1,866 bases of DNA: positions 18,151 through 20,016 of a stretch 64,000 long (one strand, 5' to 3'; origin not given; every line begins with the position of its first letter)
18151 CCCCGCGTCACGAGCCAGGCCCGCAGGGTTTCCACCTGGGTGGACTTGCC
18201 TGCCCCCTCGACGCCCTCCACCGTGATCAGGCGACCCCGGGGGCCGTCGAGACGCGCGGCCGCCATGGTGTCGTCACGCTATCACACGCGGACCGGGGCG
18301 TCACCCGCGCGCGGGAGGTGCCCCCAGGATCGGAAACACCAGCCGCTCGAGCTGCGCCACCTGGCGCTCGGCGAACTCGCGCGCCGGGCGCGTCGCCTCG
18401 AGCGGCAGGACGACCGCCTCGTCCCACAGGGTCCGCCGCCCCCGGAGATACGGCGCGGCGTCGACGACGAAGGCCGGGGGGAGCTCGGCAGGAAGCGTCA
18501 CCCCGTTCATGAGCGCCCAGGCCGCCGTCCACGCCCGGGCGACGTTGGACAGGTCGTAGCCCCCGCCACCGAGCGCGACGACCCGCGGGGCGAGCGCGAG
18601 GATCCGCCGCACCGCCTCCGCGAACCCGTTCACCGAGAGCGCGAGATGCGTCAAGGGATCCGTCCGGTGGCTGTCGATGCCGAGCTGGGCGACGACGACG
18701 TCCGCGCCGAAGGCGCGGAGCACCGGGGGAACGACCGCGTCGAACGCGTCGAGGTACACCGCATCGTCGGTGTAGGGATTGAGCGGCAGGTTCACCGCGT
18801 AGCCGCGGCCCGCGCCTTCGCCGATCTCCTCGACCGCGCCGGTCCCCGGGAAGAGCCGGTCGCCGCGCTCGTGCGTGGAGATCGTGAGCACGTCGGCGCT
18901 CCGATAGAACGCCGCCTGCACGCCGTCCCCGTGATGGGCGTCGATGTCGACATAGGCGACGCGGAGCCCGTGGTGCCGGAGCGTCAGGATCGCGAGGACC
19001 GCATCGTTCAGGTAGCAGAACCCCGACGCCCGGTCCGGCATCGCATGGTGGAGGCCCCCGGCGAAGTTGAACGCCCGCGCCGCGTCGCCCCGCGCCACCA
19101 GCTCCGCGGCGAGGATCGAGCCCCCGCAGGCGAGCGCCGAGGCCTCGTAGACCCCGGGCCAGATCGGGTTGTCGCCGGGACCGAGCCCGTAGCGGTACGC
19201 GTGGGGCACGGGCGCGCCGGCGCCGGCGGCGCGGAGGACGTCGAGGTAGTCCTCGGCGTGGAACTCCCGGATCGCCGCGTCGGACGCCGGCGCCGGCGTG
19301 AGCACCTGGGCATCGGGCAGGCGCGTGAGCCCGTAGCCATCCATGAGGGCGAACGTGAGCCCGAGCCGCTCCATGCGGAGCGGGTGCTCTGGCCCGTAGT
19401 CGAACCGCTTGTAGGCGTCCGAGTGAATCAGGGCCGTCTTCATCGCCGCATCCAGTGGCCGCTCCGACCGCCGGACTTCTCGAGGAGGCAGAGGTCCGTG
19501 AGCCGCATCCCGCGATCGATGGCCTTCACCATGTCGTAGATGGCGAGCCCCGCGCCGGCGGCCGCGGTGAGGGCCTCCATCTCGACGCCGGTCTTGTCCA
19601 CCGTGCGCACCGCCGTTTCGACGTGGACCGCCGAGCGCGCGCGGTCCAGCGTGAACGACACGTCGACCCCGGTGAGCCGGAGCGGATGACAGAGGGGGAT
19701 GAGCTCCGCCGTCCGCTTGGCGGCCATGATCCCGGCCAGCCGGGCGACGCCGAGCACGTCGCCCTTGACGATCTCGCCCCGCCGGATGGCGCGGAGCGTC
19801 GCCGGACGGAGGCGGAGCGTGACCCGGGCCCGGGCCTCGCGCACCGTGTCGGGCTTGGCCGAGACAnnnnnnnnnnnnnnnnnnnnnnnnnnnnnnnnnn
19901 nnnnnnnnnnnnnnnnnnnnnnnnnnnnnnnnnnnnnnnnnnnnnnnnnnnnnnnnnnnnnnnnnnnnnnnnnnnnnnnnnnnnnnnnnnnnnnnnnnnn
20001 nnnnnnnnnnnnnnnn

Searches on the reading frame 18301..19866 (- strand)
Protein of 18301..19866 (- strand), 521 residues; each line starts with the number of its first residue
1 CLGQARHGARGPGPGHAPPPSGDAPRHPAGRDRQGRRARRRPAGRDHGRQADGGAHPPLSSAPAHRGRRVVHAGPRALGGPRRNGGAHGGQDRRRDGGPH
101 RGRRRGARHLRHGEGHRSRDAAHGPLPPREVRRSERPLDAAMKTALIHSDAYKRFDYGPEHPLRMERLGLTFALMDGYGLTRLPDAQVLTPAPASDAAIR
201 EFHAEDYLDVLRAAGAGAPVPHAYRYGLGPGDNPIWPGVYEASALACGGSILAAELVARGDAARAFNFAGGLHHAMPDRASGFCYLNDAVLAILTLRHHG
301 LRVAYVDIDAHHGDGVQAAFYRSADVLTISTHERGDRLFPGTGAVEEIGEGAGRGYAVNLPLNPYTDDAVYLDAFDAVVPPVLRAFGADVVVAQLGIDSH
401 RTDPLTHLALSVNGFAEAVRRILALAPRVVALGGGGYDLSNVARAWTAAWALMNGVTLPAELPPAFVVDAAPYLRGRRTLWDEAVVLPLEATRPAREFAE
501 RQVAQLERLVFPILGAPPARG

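Call 64: search_protein_families(library=pfam, proteins=[window:18301-19866:-], max_evalue=0.00001)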
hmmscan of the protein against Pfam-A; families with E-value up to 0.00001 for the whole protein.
window:18301-19866:- (521 aa): 1 family
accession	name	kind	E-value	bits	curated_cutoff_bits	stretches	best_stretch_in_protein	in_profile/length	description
PF00850.24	Hist_deacetyl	-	8.9e-85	285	27.9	1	161-452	1-297/298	Histone deacetylase domain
